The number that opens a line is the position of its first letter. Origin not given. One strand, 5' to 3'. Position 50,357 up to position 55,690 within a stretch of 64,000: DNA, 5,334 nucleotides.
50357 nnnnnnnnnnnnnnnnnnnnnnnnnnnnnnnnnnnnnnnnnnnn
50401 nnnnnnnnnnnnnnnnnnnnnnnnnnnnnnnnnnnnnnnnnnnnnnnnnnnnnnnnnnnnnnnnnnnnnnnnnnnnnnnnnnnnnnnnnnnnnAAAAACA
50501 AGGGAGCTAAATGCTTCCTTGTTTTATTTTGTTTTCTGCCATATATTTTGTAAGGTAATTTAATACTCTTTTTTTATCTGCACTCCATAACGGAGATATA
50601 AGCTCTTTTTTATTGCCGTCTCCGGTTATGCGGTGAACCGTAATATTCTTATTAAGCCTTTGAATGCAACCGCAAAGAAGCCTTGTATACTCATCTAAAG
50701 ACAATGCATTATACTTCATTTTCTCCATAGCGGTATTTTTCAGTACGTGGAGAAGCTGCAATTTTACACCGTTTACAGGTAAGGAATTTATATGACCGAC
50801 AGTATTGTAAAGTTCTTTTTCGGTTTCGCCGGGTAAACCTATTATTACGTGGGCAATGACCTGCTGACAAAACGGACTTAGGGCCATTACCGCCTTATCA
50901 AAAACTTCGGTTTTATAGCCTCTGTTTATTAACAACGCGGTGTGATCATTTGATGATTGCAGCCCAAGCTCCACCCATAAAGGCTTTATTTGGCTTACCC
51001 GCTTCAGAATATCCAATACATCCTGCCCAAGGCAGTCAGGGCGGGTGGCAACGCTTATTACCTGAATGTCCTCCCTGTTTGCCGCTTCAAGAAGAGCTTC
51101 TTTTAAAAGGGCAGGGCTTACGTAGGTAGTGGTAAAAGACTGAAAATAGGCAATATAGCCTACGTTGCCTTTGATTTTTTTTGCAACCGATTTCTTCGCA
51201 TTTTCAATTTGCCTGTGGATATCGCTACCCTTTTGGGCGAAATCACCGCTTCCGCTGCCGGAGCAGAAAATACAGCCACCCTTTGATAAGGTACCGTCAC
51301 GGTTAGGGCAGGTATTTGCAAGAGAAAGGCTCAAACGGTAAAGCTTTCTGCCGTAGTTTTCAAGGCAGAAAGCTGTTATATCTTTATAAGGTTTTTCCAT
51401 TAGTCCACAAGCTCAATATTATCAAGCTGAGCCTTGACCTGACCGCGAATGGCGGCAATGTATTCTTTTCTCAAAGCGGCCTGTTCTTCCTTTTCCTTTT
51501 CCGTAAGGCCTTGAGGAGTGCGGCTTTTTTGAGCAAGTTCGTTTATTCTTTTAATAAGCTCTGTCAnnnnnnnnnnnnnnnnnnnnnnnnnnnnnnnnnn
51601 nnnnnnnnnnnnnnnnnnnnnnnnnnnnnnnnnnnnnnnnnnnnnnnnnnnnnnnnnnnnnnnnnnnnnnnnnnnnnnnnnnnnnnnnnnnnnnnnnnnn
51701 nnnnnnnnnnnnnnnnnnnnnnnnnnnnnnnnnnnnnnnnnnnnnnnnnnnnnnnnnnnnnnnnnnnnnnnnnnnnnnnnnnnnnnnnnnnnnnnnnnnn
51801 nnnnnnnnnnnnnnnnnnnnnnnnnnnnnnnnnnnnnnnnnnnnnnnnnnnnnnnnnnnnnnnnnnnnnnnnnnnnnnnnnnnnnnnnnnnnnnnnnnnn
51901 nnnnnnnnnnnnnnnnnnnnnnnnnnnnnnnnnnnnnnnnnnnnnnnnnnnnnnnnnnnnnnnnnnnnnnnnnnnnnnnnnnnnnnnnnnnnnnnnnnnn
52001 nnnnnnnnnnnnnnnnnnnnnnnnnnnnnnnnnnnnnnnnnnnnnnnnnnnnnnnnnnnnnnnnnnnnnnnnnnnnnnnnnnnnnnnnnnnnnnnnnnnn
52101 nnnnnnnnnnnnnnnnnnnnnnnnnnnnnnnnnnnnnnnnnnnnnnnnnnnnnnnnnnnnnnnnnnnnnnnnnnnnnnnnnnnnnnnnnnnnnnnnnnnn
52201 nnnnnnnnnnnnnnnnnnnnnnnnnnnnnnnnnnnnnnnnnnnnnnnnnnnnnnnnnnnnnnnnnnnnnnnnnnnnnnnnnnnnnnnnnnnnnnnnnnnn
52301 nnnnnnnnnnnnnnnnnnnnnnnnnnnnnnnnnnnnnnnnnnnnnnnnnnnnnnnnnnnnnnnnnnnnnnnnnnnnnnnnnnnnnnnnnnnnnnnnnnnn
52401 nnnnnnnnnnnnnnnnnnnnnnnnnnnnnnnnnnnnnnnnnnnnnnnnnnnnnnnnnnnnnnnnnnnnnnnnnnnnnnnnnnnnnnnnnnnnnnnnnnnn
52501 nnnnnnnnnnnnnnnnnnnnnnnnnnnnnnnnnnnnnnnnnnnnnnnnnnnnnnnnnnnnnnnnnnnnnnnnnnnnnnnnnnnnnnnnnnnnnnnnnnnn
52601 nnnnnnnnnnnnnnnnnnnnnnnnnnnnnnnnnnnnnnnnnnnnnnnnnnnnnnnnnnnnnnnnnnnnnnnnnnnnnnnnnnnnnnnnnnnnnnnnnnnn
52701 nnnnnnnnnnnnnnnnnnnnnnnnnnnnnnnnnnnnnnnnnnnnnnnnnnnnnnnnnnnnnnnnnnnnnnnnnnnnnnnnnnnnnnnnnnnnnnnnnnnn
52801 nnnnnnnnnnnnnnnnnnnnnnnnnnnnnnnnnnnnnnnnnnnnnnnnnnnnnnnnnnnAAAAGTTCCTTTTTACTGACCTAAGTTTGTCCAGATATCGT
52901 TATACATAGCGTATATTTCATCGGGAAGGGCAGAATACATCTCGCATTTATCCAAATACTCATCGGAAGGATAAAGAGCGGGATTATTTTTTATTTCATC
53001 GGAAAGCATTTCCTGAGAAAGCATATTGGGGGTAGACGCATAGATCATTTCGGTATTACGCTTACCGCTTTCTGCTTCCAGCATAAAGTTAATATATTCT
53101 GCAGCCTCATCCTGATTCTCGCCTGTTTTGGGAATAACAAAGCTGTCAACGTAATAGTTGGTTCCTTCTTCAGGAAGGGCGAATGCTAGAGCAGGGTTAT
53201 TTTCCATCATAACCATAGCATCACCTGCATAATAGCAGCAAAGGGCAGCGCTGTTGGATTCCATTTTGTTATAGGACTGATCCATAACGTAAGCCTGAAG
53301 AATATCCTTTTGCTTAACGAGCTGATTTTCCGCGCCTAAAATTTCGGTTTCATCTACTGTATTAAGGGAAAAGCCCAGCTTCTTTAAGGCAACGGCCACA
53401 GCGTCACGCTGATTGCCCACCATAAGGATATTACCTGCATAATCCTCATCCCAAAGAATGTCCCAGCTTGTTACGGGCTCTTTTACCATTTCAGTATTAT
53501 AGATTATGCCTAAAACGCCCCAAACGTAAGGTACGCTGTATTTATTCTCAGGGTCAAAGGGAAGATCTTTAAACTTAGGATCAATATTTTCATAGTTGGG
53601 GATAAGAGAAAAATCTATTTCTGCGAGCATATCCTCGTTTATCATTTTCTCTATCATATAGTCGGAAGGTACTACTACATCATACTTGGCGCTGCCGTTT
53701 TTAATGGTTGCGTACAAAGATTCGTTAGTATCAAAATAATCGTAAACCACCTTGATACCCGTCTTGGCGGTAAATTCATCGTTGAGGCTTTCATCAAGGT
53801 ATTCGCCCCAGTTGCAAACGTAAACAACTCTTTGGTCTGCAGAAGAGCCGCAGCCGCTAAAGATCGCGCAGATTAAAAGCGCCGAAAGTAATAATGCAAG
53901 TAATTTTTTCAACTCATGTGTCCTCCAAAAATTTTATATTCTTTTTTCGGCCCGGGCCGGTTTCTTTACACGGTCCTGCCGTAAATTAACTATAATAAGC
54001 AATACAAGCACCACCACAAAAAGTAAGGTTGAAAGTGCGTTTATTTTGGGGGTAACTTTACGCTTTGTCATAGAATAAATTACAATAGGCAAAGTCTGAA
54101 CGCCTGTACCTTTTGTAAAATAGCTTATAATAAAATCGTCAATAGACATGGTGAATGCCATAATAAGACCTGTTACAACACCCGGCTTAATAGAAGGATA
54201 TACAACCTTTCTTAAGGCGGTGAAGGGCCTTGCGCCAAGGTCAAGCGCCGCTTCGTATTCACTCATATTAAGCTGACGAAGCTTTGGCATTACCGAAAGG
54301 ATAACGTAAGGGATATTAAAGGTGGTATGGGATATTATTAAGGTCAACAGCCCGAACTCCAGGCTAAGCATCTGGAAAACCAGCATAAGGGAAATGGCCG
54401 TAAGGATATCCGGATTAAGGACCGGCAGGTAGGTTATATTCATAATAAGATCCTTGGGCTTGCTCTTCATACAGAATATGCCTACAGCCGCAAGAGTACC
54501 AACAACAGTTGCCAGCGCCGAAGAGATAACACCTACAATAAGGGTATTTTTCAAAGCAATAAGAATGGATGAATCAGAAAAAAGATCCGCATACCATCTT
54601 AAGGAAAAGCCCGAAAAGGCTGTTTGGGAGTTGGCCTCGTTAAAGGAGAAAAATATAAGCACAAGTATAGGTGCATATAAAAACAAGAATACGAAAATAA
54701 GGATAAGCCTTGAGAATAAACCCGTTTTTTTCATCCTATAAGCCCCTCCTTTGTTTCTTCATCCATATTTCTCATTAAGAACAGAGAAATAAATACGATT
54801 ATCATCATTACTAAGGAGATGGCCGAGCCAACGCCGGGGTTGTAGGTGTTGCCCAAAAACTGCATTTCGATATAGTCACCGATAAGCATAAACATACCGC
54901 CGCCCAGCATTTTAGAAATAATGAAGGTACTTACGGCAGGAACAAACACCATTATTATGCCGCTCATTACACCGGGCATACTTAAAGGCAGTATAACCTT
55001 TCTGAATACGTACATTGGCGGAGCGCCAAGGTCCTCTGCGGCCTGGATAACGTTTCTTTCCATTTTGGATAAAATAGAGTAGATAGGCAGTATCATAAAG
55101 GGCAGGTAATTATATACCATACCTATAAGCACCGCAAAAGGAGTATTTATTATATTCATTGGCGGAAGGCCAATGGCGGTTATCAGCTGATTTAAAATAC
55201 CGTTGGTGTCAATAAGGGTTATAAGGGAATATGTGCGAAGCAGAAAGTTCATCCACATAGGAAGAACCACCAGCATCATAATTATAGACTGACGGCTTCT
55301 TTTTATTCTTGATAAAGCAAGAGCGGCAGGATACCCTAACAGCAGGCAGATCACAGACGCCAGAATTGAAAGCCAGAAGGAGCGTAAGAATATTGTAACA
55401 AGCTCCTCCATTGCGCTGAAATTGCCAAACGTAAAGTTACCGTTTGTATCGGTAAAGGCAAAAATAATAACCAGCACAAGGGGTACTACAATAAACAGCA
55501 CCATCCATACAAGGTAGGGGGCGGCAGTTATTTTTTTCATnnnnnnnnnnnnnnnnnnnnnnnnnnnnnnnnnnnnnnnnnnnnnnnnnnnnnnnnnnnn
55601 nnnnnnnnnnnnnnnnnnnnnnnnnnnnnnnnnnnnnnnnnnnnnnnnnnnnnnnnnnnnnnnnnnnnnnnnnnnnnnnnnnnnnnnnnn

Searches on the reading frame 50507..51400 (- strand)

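Call 52: search_protein_families(library=pfam, proteins=[window:50507-51400:-], max_evalue=0.00001)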
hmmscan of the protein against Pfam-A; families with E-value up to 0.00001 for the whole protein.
window:50507-51400:- (297 aa): 2 families
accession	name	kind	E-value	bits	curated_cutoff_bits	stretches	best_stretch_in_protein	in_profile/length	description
PF16199.10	Radical_SAM_C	-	1.6e-21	76.6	31.9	1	209-288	1-84/85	Radical_SAM C-terminal domain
PF04055.27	Radical_SAM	-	2.3e-12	47.8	29.5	1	41-201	9-163/166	Radical SAM superfamily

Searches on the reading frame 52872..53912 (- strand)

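Call 52: search_protein_families(library=pfam, proteins=[window:52872-53912:-], max_evalue=0.00001)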
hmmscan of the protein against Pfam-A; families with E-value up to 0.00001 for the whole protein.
window:52872-53912:- (346 aa): 5 families
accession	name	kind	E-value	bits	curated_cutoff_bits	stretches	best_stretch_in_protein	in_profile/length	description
PF13343.11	SBP_bac_6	-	1.6e-28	100.3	24.6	1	76-322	3-244/245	Bacterial extracellular solute-binding protein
PF13416.11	SBP_bac_8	-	8.7e-24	85.2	27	1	45-313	4-277/279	Bacterial extracellular solute-binding protein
PF01547.30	SBP_bac_1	-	3.9e-20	73.5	26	1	37-282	8-305/307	Bacterial extracellular solute-binding protein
PF13531.11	SBP_bac_11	-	2.4e-14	54.1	25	1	42-281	15-216/227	Bacterial extracellular solute-binding protein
PF02030.20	Lipoprotein_8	-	5.4e-08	32.5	20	1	2-102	2-96/493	Hypothetical lipoprotein (MG045 family)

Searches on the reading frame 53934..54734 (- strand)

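Call 76: search_protein_families(library=pfam, proteins=[window:53934-54734:-], max_evalue=0.00001)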
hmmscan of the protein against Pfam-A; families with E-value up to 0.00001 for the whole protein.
window:53934-54734:- (266 aa): 1 family
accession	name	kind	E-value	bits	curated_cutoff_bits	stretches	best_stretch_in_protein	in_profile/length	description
PF00528.27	BPD_transp_1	-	1.4e-17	64.5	26.4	1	76-255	2-177/184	Binding-protein-dependent transport system inner membrane component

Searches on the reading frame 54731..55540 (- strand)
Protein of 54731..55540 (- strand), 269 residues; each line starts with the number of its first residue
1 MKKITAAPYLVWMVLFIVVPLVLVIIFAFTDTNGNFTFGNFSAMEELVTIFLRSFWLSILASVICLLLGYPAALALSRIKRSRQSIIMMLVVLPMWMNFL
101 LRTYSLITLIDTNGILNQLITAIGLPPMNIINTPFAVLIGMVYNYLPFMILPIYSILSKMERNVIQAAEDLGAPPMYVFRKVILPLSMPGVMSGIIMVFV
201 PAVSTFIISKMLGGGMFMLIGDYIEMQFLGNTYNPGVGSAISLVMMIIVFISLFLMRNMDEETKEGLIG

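Call 76: search_protein_families(library=pfam, proteins=[window:54731-55540:-], max_evalue=0.00001)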
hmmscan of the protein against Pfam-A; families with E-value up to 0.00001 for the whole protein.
window:54731-55540:- (269 aa): 1 family
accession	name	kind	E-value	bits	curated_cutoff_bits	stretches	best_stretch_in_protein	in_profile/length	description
PF00528.27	BPD_transp_1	-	8.5e-17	61.9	26.4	1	67-261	3-180/184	Binding-protein-dependent transport system inner membrane component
